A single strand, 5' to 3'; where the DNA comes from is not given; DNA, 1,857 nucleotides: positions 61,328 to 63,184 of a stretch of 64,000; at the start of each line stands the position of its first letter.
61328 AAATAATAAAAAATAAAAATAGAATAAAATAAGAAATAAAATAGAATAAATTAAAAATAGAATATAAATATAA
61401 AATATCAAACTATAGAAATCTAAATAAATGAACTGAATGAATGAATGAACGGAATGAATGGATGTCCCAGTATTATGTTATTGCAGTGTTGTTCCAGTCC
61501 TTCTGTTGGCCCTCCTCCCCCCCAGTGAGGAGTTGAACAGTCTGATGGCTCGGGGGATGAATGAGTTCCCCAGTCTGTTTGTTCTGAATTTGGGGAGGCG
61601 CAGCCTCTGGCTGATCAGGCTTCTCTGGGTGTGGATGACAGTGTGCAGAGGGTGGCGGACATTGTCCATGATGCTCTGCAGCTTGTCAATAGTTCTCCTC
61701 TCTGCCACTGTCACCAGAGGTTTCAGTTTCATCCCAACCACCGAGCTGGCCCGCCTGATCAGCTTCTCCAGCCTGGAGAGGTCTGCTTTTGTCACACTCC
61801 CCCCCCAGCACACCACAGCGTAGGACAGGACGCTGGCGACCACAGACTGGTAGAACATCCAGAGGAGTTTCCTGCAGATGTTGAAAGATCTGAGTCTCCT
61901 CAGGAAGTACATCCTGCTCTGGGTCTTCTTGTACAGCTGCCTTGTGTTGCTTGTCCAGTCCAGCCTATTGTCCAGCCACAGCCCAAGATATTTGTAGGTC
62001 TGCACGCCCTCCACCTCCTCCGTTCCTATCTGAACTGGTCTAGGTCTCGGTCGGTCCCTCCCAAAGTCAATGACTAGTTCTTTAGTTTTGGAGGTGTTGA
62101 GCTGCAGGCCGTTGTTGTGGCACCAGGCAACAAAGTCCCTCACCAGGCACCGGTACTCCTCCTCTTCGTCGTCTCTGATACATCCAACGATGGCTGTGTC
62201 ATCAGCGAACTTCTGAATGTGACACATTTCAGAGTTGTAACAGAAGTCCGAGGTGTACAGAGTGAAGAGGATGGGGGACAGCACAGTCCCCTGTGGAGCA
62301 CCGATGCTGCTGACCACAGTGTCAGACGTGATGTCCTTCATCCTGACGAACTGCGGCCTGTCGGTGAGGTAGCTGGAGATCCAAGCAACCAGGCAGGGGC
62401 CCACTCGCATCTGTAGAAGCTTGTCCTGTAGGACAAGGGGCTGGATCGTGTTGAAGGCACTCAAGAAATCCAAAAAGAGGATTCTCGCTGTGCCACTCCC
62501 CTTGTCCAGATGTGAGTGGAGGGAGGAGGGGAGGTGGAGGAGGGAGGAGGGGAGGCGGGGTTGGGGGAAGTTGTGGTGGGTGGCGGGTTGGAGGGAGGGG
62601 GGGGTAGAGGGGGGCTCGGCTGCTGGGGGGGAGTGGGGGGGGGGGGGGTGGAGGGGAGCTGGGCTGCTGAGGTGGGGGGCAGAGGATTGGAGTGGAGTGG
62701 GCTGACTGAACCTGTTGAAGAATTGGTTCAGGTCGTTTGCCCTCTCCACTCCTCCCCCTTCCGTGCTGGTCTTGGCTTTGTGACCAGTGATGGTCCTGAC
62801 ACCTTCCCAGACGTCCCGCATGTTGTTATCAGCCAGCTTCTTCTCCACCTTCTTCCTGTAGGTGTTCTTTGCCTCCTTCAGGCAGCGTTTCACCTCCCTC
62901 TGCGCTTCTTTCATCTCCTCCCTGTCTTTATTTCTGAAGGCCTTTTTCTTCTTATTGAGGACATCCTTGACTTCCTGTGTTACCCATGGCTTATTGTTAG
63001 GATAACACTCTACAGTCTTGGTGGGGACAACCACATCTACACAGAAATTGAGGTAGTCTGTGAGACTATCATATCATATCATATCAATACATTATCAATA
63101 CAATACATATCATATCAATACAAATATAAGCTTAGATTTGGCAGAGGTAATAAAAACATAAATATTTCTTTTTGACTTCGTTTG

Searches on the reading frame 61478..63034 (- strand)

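Call 20: search_protein_families(library=pfam, proteins=[window:61478-63034:-])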
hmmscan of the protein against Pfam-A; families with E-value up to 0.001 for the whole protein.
window:61478-63034:- (518 aa): 2 families
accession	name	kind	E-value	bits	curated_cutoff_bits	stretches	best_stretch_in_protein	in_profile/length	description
PF00078.32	RVT_1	-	5e-20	72.5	29.6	1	152-353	37-204/205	Reverse transcriptase (RNA-dependent DNA polymerase)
PF09004.15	ALKBH8_N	-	4.7e-14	52.1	21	1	360-400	1-41/42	Alkylated DNA repair protein alkB homolog 8, N-terminal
